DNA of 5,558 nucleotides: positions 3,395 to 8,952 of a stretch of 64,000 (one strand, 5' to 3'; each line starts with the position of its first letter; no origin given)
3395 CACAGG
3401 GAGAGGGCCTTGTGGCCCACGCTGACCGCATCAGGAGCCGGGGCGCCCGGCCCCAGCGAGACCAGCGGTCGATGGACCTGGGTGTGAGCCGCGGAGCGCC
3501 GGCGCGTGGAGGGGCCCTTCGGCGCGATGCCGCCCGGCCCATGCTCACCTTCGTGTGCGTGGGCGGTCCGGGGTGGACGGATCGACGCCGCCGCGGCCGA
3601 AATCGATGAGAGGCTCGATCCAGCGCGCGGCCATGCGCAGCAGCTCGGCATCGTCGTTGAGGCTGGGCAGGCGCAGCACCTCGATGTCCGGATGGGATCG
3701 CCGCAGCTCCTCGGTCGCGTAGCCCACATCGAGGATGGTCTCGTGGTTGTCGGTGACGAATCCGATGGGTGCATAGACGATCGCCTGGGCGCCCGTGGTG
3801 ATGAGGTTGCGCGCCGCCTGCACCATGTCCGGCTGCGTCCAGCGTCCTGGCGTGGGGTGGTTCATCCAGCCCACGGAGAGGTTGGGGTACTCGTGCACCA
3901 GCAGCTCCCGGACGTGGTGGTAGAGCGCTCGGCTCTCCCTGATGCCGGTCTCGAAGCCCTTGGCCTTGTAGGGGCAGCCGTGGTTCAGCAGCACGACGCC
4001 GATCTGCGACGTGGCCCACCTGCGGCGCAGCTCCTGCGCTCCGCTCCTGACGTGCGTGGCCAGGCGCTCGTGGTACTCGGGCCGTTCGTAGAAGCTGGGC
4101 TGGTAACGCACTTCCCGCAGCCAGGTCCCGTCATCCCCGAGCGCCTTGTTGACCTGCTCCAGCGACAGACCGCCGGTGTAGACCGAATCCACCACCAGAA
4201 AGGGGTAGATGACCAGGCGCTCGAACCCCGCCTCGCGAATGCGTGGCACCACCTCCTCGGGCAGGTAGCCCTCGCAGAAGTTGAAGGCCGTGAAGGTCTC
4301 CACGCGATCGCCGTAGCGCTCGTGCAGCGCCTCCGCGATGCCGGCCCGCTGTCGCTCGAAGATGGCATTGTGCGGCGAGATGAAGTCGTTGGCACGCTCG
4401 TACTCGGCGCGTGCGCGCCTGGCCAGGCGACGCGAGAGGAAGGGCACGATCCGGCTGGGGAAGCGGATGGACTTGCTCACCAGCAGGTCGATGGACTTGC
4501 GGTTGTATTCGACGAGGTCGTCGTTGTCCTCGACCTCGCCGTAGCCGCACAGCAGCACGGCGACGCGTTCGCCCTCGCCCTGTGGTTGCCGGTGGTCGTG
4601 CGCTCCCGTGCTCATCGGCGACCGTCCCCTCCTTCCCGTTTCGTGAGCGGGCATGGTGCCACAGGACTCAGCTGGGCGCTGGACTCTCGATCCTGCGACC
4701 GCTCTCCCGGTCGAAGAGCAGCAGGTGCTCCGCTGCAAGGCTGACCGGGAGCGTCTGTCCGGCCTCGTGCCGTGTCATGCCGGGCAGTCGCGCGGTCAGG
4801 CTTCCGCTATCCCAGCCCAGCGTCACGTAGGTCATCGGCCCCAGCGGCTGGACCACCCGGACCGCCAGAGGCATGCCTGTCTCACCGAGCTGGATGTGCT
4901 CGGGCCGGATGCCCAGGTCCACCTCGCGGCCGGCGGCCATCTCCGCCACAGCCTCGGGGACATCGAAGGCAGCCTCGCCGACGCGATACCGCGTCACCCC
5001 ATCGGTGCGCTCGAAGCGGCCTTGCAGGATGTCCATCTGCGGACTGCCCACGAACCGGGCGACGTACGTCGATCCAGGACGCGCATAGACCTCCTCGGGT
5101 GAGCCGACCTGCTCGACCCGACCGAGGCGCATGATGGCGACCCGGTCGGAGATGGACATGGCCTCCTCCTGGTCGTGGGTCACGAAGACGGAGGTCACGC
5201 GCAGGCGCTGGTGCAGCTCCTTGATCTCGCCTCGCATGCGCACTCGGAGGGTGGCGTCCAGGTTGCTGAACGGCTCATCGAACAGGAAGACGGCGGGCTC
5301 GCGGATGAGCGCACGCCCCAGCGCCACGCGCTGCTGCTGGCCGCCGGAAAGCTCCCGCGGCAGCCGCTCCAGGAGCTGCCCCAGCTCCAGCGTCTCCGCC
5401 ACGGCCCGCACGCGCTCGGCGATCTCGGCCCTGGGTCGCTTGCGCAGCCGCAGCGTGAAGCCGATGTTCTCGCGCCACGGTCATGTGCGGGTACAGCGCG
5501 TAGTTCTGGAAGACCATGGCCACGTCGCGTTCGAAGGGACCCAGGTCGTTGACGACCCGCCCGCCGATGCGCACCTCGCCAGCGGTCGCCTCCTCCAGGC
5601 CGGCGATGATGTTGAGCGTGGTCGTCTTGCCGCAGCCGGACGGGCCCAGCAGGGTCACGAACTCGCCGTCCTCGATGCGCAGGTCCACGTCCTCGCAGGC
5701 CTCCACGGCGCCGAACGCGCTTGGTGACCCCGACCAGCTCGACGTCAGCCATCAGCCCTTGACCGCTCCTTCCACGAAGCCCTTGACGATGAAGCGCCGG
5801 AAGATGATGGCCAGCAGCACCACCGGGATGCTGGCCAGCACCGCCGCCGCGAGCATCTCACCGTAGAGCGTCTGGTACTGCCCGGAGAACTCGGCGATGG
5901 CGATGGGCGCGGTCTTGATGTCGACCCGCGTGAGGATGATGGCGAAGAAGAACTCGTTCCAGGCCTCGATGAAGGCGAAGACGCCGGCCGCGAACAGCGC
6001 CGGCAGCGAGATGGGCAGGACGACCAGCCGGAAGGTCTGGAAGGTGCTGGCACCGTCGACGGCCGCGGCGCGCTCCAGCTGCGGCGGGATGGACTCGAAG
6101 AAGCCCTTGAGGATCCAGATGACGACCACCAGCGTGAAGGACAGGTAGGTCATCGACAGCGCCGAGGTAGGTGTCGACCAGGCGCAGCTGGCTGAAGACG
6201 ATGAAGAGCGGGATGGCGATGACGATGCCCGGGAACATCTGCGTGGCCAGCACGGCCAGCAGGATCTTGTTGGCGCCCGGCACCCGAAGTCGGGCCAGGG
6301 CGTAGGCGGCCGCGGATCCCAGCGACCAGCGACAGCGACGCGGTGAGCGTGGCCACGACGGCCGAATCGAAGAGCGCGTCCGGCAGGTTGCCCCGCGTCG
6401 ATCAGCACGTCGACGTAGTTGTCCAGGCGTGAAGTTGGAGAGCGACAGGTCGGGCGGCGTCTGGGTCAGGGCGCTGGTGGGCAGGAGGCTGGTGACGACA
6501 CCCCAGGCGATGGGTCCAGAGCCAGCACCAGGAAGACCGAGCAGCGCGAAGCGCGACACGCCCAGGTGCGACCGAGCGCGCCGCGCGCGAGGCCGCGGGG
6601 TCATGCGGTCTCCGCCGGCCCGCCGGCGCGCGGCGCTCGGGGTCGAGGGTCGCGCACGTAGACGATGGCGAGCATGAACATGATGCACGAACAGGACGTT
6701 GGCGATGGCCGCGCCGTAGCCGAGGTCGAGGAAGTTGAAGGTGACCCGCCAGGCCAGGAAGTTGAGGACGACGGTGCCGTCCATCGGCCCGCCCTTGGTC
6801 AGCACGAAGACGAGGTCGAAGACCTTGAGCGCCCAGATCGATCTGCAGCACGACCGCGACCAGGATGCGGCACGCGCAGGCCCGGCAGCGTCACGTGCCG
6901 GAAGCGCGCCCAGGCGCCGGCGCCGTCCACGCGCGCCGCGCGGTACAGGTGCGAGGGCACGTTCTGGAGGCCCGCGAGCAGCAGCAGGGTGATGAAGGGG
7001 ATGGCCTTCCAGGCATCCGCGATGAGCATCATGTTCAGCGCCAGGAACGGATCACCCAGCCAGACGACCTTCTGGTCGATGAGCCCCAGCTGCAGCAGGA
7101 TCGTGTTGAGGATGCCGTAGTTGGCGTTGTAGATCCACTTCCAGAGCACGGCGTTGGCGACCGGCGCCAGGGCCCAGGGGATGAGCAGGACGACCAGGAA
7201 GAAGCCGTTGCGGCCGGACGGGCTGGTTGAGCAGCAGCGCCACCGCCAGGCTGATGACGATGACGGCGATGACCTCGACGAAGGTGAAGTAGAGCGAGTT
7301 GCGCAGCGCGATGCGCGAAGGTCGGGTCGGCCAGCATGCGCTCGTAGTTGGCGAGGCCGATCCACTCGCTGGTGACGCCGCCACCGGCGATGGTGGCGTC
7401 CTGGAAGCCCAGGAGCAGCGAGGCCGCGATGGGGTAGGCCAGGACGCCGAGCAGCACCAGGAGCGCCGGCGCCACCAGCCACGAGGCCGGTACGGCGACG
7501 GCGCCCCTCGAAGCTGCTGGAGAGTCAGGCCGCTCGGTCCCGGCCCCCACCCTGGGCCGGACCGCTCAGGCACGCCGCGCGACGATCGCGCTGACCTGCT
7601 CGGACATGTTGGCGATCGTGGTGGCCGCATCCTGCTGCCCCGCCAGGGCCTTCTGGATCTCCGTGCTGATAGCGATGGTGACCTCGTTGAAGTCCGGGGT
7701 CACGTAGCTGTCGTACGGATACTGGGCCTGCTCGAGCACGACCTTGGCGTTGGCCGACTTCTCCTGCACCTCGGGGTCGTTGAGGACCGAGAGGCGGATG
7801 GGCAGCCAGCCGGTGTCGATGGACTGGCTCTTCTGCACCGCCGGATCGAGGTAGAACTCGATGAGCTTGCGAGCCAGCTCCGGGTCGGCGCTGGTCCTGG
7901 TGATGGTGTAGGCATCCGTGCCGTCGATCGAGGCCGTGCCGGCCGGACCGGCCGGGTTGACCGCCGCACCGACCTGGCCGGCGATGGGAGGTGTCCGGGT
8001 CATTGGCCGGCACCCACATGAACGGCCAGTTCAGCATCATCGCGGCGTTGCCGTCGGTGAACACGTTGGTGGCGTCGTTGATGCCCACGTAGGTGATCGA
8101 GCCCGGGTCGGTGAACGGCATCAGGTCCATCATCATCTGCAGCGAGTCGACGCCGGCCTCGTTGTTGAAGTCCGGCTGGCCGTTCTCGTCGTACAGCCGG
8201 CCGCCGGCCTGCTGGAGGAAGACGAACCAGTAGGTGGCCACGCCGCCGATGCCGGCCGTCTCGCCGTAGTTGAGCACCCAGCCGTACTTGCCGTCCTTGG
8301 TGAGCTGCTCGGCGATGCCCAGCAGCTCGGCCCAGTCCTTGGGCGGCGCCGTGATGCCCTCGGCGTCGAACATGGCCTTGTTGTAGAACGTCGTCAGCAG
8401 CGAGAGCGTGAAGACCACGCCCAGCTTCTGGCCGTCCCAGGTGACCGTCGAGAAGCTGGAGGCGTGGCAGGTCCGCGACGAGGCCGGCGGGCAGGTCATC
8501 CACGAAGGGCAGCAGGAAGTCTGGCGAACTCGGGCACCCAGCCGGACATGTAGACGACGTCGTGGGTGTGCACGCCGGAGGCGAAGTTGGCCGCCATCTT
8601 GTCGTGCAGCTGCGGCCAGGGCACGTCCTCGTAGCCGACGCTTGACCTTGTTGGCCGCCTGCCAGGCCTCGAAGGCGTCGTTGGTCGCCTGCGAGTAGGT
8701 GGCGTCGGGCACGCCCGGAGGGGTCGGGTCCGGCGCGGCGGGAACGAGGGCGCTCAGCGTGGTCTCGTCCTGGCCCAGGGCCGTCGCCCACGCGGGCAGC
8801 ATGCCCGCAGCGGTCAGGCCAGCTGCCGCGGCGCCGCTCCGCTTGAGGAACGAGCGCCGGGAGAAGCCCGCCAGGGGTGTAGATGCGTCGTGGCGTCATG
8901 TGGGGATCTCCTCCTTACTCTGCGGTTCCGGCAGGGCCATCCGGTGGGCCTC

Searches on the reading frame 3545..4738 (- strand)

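Call 42: search_protein_families(library=pfam, proteins=[window:3545-4738:-], max_evalue=0.001)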
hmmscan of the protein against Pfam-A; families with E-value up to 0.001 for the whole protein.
window:3545-4738:- (397 aa): 2 families
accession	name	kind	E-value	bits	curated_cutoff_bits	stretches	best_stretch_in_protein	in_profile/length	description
PF00762.24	Ferrochelatase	-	3.1e-32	112.3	27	1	59-374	2-313/317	Ferrochelatase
PF01903.22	CbiX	-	2e-05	25.3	22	0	301-369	36-103/106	CbiX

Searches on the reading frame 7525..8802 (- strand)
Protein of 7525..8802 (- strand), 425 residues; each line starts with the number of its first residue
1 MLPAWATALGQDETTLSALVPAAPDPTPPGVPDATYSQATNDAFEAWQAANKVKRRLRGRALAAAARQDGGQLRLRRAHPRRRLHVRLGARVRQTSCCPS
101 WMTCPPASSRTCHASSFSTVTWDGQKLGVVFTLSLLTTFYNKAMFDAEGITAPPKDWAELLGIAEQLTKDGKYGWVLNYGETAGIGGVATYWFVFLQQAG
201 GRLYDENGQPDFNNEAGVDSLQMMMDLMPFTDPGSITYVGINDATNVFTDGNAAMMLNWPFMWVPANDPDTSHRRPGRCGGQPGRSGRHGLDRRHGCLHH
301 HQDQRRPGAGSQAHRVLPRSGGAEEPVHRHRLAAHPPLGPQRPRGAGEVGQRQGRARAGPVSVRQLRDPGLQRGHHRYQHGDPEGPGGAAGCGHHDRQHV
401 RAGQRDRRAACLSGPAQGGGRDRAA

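Call 42: search_protein_families(library=pfam, proteins=[window:7525-8802:-], max_evalue=0.001)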
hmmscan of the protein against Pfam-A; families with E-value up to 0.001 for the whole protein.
window:7525-8802:- (425 aa): 2 families
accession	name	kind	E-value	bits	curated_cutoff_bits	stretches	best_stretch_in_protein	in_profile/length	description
PF01547.30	SBP_bac_1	-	1.5e-16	61.7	26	1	137-270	113-247/307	Bacterial extracellular solute-binding protein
PF13416.11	SBP_bac_8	-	2.7e-14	54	27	1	119-267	77-201/279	Bacterial extracellular solute-binding protein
